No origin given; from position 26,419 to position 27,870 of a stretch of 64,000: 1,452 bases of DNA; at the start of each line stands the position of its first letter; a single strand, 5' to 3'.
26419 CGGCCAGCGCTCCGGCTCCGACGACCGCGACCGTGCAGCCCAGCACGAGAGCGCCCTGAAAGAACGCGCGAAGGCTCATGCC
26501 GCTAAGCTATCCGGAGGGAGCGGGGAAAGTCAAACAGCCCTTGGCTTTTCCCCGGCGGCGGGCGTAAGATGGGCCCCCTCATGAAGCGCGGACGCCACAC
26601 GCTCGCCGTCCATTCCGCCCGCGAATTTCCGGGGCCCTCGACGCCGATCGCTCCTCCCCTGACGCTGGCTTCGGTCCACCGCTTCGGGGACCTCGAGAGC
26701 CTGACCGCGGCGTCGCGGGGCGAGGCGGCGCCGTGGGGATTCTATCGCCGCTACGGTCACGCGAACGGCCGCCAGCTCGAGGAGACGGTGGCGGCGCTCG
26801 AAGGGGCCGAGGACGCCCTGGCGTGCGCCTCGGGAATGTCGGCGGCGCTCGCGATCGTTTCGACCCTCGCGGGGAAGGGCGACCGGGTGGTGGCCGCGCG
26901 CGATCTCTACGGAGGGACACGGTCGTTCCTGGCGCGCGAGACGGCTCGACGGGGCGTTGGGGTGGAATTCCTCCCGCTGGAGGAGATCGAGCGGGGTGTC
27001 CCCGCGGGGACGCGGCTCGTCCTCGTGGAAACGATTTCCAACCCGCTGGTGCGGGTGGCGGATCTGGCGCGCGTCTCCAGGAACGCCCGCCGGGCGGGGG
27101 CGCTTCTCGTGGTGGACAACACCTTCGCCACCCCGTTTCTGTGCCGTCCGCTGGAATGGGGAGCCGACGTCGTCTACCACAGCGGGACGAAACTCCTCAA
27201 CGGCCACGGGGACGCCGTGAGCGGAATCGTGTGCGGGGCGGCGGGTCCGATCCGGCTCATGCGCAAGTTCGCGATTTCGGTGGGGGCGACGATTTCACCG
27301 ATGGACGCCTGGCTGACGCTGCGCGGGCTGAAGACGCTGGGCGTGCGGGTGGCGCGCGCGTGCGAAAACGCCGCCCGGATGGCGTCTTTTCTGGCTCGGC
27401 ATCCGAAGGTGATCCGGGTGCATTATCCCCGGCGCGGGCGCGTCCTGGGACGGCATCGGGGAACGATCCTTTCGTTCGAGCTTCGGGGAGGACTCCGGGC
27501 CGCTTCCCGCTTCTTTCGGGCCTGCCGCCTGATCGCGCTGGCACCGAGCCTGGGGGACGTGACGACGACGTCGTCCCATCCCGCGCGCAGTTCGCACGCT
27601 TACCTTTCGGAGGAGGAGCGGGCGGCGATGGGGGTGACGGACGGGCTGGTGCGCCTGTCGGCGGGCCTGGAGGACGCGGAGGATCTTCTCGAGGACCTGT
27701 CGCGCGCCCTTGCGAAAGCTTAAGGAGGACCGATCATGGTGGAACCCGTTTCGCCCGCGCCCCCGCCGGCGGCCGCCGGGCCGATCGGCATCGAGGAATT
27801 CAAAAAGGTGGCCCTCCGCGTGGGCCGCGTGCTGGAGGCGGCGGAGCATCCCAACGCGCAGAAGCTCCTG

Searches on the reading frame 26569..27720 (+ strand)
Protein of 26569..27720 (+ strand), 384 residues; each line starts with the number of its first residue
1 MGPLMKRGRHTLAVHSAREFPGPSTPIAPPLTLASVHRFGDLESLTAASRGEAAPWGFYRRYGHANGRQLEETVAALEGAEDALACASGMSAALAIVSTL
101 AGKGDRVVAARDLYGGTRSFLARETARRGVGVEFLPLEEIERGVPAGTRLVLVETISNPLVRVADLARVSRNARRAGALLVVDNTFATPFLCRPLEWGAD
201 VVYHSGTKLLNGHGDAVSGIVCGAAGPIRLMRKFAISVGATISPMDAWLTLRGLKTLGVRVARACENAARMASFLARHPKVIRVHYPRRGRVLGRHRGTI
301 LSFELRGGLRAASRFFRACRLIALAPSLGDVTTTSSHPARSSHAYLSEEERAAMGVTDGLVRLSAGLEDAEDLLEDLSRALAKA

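Call 47: search_protein_families(library=pfam, proteins=[window:26569-27720:+])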
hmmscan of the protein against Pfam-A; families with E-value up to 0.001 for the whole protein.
window:26569-27720:+ (384 aa): 2 families
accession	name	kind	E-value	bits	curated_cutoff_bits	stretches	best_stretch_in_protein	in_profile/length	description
PF01053.26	Cys_Met_Meta_PP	-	2.3e-104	349.4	27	1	11-381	2-380/381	Cys/Met metabolism PLP-dependent enzyme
PF00266.25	Aminotran_5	-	0.00054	19.5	21.5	1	135-214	119-207/371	Aminotransferase class-V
